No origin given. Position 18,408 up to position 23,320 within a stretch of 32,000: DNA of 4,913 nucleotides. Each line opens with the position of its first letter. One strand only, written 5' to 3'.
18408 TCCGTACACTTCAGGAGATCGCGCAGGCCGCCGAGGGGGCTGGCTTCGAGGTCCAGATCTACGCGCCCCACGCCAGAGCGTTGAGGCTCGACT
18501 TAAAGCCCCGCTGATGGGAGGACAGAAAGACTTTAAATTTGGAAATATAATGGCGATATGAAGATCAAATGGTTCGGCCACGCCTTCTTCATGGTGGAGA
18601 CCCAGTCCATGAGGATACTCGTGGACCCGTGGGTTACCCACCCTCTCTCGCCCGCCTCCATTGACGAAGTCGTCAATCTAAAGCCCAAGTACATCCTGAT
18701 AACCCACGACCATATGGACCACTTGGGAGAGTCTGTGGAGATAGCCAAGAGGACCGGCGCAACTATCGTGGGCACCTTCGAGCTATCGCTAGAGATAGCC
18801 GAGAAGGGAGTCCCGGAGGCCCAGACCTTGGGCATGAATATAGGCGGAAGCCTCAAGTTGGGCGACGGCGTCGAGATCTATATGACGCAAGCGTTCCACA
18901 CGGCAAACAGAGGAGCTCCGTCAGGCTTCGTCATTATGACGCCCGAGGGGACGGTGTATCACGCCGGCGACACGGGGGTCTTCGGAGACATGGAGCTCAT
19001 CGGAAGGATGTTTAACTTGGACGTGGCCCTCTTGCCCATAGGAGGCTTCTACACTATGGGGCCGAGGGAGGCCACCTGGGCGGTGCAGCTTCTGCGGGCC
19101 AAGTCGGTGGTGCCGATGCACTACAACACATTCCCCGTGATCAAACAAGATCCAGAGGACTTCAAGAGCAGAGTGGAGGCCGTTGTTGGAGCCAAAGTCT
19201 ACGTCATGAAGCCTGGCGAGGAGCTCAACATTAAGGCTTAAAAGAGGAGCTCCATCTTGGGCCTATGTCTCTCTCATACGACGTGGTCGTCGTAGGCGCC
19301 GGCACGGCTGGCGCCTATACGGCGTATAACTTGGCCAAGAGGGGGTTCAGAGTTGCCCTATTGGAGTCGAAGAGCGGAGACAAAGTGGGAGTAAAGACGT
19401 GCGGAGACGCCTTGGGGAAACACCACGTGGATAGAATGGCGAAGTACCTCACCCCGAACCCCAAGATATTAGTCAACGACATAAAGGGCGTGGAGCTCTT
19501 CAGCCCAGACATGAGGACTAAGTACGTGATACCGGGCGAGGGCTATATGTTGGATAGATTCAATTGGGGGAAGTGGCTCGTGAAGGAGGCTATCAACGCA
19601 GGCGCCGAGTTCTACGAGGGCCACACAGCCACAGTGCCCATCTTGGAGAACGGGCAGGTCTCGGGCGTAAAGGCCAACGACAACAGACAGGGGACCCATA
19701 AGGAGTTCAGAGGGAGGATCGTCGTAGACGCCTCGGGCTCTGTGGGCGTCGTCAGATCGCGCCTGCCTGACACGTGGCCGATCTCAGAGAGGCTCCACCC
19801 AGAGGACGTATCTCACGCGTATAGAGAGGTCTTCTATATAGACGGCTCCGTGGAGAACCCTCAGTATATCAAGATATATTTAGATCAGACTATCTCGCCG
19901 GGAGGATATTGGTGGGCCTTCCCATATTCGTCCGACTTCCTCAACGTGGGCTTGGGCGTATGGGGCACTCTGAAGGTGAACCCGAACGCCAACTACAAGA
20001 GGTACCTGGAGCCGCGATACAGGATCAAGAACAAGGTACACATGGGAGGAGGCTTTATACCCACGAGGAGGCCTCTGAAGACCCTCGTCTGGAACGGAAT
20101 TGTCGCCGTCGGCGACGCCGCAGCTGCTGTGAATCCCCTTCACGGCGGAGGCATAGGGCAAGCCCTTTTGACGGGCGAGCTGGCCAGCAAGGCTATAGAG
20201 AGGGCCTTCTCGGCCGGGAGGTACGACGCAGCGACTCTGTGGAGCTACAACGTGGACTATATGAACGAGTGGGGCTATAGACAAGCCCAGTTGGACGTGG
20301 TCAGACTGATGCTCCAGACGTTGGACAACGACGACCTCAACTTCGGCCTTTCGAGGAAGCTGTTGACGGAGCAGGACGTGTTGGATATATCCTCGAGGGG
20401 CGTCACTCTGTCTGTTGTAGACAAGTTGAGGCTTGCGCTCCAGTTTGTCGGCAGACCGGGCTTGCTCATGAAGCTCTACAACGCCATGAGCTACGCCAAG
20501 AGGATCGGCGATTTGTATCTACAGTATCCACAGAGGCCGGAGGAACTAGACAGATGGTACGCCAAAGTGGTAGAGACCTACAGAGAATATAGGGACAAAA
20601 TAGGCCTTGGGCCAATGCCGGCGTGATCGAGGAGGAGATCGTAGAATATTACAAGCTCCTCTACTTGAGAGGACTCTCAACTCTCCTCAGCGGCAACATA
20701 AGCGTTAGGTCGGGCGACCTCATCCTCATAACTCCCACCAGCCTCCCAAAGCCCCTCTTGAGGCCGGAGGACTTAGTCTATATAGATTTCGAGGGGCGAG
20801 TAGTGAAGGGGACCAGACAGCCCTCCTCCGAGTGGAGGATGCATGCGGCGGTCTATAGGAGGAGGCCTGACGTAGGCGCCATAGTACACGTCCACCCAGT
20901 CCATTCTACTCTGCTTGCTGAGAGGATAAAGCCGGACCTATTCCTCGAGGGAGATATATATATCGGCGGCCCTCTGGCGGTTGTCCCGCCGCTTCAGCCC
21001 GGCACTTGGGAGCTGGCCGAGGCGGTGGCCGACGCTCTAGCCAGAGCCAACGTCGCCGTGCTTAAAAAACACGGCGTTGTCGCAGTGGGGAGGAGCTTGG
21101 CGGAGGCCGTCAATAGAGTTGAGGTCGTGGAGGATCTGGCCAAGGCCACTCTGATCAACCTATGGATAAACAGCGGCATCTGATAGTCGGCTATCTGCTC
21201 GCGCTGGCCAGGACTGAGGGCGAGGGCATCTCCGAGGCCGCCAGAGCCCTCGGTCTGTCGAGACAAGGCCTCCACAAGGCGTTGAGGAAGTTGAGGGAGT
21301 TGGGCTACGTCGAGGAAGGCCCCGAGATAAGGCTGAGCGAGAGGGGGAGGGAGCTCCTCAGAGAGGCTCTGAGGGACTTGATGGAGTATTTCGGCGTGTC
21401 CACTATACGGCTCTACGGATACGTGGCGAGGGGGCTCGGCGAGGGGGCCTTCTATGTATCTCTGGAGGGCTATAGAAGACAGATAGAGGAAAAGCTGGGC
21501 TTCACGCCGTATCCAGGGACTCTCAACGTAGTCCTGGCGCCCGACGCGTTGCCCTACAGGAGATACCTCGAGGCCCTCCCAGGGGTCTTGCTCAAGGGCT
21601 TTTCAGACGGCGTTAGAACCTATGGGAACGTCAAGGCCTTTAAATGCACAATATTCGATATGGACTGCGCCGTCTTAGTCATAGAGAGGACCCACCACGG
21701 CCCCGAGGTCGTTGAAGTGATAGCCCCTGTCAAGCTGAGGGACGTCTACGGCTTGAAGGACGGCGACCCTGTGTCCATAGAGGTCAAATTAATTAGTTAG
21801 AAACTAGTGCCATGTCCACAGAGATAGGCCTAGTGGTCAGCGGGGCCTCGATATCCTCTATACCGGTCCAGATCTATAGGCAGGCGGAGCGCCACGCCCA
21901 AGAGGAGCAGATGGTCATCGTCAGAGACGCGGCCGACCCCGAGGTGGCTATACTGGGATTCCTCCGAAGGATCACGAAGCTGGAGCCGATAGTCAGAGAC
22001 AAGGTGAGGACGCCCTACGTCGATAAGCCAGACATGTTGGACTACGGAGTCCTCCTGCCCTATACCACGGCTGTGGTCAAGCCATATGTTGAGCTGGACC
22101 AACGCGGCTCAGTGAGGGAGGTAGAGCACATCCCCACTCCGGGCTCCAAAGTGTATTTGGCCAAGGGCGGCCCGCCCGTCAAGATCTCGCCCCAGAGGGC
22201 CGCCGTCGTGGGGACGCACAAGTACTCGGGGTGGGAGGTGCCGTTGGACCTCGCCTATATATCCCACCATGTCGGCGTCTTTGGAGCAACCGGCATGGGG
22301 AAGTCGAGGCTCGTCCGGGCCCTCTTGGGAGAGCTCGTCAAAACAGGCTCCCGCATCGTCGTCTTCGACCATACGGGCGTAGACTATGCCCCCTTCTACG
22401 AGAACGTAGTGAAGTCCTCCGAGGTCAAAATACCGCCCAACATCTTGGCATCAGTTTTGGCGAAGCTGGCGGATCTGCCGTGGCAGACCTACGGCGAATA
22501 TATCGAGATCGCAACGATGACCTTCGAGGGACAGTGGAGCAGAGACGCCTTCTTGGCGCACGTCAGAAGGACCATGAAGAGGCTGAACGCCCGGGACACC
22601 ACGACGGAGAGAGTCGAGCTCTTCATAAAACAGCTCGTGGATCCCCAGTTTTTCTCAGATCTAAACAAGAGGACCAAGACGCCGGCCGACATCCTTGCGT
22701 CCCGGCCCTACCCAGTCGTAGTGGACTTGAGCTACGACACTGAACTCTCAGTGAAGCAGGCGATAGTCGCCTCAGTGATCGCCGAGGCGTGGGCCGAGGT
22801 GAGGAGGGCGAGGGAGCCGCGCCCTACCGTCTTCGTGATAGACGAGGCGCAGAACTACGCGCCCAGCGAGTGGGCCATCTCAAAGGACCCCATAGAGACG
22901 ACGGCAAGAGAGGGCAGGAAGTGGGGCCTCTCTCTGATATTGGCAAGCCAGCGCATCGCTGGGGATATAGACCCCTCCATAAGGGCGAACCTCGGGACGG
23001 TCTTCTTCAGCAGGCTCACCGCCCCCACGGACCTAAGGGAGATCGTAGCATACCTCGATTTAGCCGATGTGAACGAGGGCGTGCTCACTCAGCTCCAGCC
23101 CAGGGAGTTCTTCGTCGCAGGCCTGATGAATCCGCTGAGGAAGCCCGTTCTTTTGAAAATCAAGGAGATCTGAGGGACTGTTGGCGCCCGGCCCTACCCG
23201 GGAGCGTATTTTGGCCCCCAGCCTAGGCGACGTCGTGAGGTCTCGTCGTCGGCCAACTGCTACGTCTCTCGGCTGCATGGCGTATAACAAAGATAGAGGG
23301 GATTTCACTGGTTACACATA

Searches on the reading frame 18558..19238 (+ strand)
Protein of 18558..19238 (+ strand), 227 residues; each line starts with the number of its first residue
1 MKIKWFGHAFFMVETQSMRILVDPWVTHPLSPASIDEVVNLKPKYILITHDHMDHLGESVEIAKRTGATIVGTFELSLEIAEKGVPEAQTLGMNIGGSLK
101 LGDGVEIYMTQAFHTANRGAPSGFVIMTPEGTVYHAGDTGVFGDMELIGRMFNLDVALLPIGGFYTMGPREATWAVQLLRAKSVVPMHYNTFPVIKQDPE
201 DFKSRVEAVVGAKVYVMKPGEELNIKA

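Call 36: search_protein_families(library=pfam, max_evalue=0.001, proteins=[window:18558-19238:+])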
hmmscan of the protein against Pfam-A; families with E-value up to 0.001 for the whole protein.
window:18558-19238:+ (227 aa): 3 families
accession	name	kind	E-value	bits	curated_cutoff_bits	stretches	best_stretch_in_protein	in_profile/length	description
PF12706.13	Lactamase_B_2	-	4.3e-25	88.9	27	1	19-189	2-200/200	Beta-lactamase superfamily domain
PF13483.12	Lactamase_B_3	-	3.9e-23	82.6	24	1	2-188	1-160/160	Beta-lactamase superfamily domain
PF00753.33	Lactamase_B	-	5e-09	36.8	22.7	1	19-180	17-182/196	Metallo-beta-lactamase superfamily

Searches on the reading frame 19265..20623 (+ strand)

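Call 36: search_protein_families(library=pfam, max_evalue=0.001, proteins=[window:19265-20623:+])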
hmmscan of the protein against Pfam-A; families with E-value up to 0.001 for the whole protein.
window:19265-20623:+ (453 aa): 12 families
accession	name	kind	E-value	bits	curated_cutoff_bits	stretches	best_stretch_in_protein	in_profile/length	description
PF22578.2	GGR_cat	-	5.3e-16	58.7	27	1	181-263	1-86/88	Geranylgeranyl reductase catalytic domain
PF01266.30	DAO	-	1.2e-14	55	27.9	2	6-36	1-31/353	FAD dependent oxidoreductase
PF04820.20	Trp_halogenase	-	7.1e-14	52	21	1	93-338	152-377/458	Tryptophan halogenase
PF00890.30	FAD_binding_2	-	2.4e-10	40.6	20.4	1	6-37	1-32/414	FAD binding domain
PF01494.25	FAD_binding_3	-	6.4e-10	39.2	22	1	5-45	2-42/349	FAD binding domain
PF12831.13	FAD_oxidored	-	3.8e-07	30.2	27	0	6-36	1-31/416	FAD dependent oxidoreductase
PF13450.12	NAD_binding_8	-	5e-07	30.4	21.9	1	9-64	1-54/68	NAD(P)-binding Rossmann-like domain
PF01134.28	GIDA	-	6.7e-07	29.1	22.1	1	6-53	1-47/391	Glucose inhibited division protein A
PF07992.20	Pyr_redox_2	-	4.2e-06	26.8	26.1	1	5-45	1-40/291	Pyridine nucleotide-disulphide oxidoreductase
PF01946.23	Thi4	-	7.4e-06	25.8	26.2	1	5-57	18-71/235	Thi4 family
PF03486.20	HI0933_like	-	3.8e-05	23.7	50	1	6-42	2-40/244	HI0933-like protein Rossmann domain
PF05834.18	Lycopene_cycl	-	0.00034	20.2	23.4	0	6-158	1-140/380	Lycopene cyclase protein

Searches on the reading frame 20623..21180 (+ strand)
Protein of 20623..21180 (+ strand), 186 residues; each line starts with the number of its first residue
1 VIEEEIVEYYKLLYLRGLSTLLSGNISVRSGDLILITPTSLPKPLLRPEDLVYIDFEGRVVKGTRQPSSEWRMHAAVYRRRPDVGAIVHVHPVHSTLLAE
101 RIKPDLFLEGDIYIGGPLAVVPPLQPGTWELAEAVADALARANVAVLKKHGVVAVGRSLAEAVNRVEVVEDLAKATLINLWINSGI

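Call 36: search_protein_families(library=pfam, max_evalue=0.001, proteins=[window:20623-21180:+])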
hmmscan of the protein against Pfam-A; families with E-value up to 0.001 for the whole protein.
window:20623-21180:+ (186 aa): 1 family
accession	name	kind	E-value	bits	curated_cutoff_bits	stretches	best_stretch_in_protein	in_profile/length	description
PF00596.27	Aldolase_II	-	4.9e-52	176.9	22.2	1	4-176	1-182/183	Class II Aldolase and Adducin N-terminal domain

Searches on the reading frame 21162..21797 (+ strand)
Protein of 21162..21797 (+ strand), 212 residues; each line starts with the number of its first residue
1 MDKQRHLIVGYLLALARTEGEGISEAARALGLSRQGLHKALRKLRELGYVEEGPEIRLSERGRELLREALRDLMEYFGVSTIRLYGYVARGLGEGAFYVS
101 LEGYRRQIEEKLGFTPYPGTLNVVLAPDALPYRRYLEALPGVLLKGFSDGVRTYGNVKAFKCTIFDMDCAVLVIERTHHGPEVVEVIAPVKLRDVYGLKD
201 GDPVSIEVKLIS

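Call 36: search_protein_families(library=pfam, max_evalue=0.001, proteins=[window:21162-21797:+])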
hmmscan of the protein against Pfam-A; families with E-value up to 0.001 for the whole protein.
window:21162-21797:+ (212 aa): 7 families
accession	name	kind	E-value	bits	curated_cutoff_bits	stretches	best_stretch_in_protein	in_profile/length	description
PF01982.22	CTP-dep_RFKase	-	1.7e-43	147.8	25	1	88-208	1-121/121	Domain of unknown function DUF120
PF12802.13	MarR_2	-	3.9e-06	27.4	27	1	11-53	10-53/61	MarR family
PF09339.16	HTH_IclR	-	0.00011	22.3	22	1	12-52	9-50/52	IclR helix-turn-helix domain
PF24409.1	wHTH-PRTase_assc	-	0.00028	21.3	27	1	23-69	14-58/83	wHTH-PRTase associated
PF02954.25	HTH_8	-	0.00028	21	22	1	14-44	13-42/42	Bacterial regulatory protein, Fis family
PF13412.12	HTH_24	-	0.00051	20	21.9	1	22-51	19-48/48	Winged helix-turn-helix DNA-binding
PF13545.12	HTH_Crp_2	-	0.00089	19.6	27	0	10-60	5-63/70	Crp-like helix-turn-helix domain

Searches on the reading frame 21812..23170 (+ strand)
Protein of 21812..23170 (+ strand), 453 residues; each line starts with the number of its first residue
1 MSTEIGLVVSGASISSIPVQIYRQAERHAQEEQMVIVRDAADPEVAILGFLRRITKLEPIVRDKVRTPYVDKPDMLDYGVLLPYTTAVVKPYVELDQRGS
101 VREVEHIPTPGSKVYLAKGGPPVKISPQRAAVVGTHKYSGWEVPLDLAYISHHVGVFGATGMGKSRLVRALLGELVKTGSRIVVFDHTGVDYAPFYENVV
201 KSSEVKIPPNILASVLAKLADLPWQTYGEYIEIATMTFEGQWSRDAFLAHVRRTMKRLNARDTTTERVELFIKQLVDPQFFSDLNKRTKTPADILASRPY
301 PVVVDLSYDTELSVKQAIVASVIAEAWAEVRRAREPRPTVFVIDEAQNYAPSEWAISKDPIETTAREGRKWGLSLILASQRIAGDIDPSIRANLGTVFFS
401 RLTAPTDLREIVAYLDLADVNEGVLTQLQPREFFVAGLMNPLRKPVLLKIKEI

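Call 6: search_protein_families(library=pfam, proteins=[window:21812-23170:+])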
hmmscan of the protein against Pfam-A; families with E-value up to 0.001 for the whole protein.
window:21812-23170:+ (453 aa): 6 families
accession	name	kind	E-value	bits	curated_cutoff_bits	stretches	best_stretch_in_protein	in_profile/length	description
PF01935.23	DUF87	-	7.1e-24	85.6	23.2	1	133-323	3-216/220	Helicase HerA, central domain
PF10412.15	TrwB_AAD_bind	-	6.9e-09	35.5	20.5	1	142-198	6-62/387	Type IV secretion-system coupling protein DNA-binding domain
PF13191.12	AAA_16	-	9.1e-08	33.2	32.6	1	153-354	26-149/167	AAA ATPase domain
PF13401.12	AAA_22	-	9.5e-06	26.4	27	0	156-208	10-63/130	AAA domain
PF12846.13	AAA_10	-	6.3e-05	22.6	27.5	0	322-422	225-323/362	AAA-like domain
PF01580.24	FtsK_SpoIIIE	-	0.001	19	24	0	136-176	24-64/221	FtsK/SpoIIIE family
